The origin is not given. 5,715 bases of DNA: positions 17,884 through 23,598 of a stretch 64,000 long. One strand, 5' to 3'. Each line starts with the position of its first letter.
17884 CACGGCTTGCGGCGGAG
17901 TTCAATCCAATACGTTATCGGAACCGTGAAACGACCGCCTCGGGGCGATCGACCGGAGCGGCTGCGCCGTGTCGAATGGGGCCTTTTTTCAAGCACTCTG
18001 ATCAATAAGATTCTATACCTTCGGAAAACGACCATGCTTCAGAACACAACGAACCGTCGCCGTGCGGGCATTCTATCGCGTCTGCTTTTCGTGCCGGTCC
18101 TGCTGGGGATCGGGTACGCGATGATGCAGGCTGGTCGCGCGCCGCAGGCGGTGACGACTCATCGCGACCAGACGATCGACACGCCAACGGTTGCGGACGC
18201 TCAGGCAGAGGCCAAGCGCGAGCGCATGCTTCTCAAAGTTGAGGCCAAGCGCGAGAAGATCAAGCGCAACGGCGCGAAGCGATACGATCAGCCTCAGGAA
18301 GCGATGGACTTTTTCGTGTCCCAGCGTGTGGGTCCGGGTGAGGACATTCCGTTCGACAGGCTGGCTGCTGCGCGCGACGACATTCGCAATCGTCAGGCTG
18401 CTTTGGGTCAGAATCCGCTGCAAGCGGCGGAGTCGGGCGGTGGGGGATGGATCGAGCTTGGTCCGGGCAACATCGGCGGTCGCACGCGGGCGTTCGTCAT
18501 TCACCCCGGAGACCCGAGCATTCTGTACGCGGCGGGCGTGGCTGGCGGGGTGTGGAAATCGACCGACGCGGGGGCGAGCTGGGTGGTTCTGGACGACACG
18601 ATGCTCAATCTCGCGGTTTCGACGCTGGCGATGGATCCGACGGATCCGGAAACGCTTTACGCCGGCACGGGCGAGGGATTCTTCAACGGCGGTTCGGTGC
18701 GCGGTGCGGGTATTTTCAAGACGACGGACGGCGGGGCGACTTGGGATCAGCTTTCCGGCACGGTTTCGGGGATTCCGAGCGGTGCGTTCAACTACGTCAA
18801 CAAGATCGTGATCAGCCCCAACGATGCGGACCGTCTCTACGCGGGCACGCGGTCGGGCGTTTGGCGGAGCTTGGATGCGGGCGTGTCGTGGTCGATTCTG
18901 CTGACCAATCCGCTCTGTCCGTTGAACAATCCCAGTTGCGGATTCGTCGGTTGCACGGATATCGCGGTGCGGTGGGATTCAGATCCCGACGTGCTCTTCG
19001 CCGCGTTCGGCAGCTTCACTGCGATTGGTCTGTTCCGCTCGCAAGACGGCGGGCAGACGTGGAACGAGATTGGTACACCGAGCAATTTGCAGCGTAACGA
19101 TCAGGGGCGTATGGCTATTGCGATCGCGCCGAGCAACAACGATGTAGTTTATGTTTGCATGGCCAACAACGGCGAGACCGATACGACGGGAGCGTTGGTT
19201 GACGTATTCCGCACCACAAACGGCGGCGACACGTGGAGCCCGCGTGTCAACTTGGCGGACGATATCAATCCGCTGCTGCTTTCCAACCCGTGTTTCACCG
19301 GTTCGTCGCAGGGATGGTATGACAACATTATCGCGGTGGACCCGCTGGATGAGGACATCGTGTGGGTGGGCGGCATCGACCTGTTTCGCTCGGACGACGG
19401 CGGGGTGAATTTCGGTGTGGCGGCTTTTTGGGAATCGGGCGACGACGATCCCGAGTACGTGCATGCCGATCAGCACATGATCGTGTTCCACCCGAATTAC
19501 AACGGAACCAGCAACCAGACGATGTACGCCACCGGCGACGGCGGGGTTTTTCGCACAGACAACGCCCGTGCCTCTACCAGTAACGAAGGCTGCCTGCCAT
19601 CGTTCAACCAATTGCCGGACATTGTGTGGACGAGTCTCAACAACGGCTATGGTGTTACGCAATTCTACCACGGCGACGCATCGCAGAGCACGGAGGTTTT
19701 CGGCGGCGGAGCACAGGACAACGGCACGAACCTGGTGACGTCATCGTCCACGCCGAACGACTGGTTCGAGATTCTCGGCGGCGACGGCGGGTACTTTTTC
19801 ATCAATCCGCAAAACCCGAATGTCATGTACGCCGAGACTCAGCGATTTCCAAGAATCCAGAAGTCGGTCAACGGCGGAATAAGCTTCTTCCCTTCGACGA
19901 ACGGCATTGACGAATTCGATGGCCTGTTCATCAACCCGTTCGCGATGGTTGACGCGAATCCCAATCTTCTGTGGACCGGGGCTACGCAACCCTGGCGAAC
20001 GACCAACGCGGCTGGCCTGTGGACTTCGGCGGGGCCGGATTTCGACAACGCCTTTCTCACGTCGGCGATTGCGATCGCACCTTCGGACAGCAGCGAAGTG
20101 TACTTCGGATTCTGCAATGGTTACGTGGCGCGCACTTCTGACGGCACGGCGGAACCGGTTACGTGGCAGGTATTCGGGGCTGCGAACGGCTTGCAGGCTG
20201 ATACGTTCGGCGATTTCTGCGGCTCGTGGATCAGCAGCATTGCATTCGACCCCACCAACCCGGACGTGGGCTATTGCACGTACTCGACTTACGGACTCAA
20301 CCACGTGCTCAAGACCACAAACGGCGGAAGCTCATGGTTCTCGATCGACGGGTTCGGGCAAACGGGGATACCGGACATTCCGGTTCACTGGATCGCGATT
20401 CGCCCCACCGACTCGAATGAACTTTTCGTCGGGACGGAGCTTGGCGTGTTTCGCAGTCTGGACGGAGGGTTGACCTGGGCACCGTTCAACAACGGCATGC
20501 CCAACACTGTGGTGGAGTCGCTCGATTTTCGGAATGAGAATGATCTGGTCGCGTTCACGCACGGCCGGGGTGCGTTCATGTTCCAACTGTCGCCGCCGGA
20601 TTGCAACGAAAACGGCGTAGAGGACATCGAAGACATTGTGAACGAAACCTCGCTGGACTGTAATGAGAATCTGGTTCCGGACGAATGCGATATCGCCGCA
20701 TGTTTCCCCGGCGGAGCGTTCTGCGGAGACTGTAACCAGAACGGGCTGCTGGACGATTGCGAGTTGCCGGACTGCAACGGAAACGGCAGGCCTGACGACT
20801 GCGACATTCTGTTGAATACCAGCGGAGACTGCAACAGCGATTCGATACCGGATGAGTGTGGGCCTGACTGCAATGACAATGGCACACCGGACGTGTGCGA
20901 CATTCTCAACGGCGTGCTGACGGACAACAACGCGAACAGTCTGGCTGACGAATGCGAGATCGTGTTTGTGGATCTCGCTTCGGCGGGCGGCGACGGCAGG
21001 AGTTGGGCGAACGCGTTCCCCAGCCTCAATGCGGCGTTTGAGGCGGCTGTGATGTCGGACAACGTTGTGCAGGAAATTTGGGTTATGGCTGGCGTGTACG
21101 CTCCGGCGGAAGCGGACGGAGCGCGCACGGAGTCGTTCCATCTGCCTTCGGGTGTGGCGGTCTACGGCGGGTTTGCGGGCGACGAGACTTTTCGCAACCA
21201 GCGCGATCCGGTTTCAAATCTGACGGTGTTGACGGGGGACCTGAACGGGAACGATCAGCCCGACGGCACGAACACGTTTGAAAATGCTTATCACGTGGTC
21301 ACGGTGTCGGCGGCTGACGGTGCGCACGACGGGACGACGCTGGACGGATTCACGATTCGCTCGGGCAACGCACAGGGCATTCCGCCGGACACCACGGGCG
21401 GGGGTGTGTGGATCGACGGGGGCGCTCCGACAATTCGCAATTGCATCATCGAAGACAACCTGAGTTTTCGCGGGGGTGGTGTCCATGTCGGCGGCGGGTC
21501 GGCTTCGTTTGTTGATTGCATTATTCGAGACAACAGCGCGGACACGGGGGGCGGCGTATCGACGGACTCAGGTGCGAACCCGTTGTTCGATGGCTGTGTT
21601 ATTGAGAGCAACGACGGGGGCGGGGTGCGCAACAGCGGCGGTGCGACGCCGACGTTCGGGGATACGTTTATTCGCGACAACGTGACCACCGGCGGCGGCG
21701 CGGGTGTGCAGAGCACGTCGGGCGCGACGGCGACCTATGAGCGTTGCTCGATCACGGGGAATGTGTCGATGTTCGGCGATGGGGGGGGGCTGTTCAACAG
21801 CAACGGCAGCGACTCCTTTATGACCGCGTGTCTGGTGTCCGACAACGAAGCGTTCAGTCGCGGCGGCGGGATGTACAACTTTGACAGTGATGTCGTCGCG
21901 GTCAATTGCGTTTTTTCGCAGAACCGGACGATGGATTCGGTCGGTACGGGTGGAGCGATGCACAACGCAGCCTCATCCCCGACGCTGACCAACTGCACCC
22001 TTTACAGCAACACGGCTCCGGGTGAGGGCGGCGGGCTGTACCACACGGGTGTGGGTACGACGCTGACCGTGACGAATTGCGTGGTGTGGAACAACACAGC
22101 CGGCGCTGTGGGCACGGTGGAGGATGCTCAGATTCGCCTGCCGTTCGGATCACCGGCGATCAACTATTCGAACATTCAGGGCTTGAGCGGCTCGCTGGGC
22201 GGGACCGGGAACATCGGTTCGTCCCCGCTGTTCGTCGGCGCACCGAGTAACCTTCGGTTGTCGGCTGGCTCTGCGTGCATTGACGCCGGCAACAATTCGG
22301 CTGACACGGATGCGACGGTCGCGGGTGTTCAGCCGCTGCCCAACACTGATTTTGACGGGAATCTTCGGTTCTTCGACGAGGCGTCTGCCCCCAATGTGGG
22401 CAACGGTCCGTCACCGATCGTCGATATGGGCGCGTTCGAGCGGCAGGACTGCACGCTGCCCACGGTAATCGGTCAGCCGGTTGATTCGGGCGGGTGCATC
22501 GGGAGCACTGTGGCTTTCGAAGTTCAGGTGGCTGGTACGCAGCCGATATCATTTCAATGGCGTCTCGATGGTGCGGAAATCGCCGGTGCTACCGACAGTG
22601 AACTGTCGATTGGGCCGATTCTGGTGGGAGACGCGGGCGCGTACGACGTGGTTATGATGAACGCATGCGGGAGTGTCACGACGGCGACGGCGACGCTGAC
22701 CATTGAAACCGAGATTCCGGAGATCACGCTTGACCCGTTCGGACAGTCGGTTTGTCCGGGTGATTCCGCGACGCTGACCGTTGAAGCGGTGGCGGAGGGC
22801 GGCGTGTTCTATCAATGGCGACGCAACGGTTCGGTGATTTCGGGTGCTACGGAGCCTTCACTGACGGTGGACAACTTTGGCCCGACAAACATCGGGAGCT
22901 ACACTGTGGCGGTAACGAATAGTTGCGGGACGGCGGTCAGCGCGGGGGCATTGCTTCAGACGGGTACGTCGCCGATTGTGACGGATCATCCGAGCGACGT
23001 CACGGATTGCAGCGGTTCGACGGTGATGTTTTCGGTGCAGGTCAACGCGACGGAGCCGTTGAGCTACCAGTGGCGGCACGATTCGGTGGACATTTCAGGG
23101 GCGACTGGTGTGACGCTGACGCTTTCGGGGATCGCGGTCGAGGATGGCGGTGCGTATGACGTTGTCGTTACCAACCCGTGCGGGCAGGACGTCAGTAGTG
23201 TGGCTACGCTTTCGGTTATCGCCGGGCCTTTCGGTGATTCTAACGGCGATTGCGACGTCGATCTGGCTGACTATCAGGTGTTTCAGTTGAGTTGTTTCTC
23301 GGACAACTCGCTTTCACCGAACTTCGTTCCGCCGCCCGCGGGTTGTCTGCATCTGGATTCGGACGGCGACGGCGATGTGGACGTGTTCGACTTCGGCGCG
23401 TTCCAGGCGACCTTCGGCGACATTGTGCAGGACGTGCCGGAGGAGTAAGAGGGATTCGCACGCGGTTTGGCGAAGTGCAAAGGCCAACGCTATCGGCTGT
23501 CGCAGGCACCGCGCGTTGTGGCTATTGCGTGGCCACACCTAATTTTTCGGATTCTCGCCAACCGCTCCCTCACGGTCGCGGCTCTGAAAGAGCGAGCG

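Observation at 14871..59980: Possible cohesin-dockerin style extracellular assembly linking nucleases and giant adhesin-like proteins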

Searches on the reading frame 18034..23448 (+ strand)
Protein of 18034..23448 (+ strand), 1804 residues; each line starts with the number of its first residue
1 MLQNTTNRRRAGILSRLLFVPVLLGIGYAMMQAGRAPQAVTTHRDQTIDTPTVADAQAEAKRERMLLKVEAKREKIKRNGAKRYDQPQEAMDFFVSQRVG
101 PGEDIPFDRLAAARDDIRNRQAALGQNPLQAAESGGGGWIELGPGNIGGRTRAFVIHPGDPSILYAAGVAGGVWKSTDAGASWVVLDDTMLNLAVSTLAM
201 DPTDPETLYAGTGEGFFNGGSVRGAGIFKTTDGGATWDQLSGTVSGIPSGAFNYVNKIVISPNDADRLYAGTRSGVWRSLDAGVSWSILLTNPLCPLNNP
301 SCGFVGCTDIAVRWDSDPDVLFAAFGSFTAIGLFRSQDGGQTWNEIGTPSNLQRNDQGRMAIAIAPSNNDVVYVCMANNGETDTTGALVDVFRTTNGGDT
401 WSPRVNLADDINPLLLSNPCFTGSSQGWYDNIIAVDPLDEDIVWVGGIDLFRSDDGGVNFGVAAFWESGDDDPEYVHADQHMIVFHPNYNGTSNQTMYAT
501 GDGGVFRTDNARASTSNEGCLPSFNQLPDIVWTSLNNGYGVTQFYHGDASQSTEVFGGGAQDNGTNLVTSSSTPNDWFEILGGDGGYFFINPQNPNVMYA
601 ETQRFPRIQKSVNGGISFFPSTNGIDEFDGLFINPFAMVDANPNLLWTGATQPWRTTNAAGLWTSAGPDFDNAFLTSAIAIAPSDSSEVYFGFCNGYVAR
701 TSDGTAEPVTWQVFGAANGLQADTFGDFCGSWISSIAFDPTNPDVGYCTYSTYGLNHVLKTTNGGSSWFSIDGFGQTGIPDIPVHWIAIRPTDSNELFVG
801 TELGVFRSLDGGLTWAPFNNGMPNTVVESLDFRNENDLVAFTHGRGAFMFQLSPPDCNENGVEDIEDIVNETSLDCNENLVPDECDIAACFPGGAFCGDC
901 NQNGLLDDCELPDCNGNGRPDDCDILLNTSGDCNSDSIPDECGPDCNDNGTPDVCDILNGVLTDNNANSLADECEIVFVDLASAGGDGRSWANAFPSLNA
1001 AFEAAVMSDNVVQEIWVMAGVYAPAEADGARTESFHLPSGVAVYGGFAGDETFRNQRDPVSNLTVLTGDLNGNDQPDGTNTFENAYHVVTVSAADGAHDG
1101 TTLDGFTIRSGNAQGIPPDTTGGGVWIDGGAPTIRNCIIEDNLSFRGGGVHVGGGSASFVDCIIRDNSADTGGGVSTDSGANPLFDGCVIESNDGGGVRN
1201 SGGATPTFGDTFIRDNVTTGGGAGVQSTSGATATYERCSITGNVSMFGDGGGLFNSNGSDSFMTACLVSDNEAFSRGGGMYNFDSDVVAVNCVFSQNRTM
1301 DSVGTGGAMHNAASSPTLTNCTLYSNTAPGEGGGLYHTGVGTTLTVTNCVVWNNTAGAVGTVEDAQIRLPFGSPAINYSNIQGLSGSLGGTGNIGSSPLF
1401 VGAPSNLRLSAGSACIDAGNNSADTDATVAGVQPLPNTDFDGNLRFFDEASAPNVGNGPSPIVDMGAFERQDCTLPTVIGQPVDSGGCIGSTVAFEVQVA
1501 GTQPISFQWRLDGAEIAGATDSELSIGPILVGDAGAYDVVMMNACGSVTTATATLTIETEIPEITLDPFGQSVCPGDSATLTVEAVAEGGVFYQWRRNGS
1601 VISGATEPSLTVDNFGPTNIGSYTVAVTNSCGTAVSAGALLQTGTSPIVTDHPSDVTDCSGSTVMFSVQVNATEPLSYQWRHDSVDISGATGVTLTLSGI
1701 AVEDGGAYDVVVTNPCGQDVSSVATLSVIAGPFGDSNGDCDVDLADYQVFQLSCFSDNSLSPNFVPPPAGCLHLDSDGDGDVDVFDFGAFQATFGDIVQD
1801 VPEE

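Call 5: search_protein_families(library=pfam, proteins=[window:18034-23448:+], max_evalue=0.01)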
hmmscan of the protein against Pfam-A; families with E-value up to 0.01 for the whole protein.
window:18034-23448:+ (1804 aa): 9 families
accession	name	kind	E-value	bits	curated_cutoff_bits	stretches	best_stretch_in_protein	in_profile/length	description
PF13927.12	Ig_3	-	1.8e-20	73.7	30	2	1562-1629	2-78/78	Immunoglobulin domain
PF07679.22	I-set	-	4.3e-20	72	23.7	2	1649-1726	3-88/90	Immunoglobulin I-set domain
PF13229.12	Beta_helix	-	2.2e-18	66.8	25.9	2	1101-1260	11-149/158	Right handed beta helix region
PF15902.12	Sortilin-Vps10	-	1.7e-12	47.3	33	2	173-291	3-114/446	Sortilin, neurotensin receptor 3,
PF13895.12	Ig_2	-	5.5e-10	39.8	27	0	1659-1728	12-79/79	Immunoglobulin domain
PF19408.5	PKD_6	-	2.2e-05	25.2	25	0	1571-1637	12-78/82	PKD-like domain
PF02012.26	BNR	-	9.4e-05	22.3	27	0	334-344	1-11/12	BNR/Asp-box repeat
PF19081.6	Ig_7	-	0.00055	20.6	27.3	0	1570-1632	9-71/84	Ig-like domain CHU_C associated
PF13088.12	BNR_2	-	0.0026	17.6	31.4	0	335-409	190-256/277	BNR repeat-like domain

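Call 10: search_protein_families(library=ncbifam, proteins=[window:18034-23448:+], max_evalue=0.1)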
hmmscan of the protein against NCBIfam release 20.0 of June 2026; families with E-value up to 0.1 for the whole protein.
window:18034-23448:+ (1804 aa): 2 families
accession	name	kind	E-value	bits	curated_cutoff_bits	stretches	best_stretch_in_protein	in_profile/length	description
NF045728.1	glycosyl_F510_1955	equivalog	1.2e-31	109.9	175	4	752-849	107-201/246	F510_1955 family glycosylhydrolase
NF041518.1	choice_anch_Q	domain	0.00038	20.6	25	1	1405-1471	15-58/58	choice-of-anchor Q domain-containing protein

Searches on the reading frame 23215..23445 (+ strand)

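Call 6: search_protein_families(library=pfam, proteins=[window:23215-23445:+], max_evalue=10)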
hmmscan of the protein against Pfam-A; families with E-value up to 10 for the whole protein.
seq(77 aa): 4 families
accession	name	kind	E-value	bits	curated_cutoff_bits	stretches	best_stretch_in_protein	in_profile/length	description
PF13405.12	EF-hand_6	-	0.26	11.6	25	1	46-63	8-25/30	EF-hand domain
PF00036.39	EF-hand_1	-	0.84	9.8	25.4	1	46-63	8-25/29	EF hand domain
PF05279.16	Asp-B-Hydro_N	-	3.8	8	23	1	48-59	49-60/66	Aspartyl beta-hydroxylase N-terminal region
PF00404.24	Dockerin_1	-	8.6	7.1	22.9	0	48-60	3-15/57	Dockerin type I domain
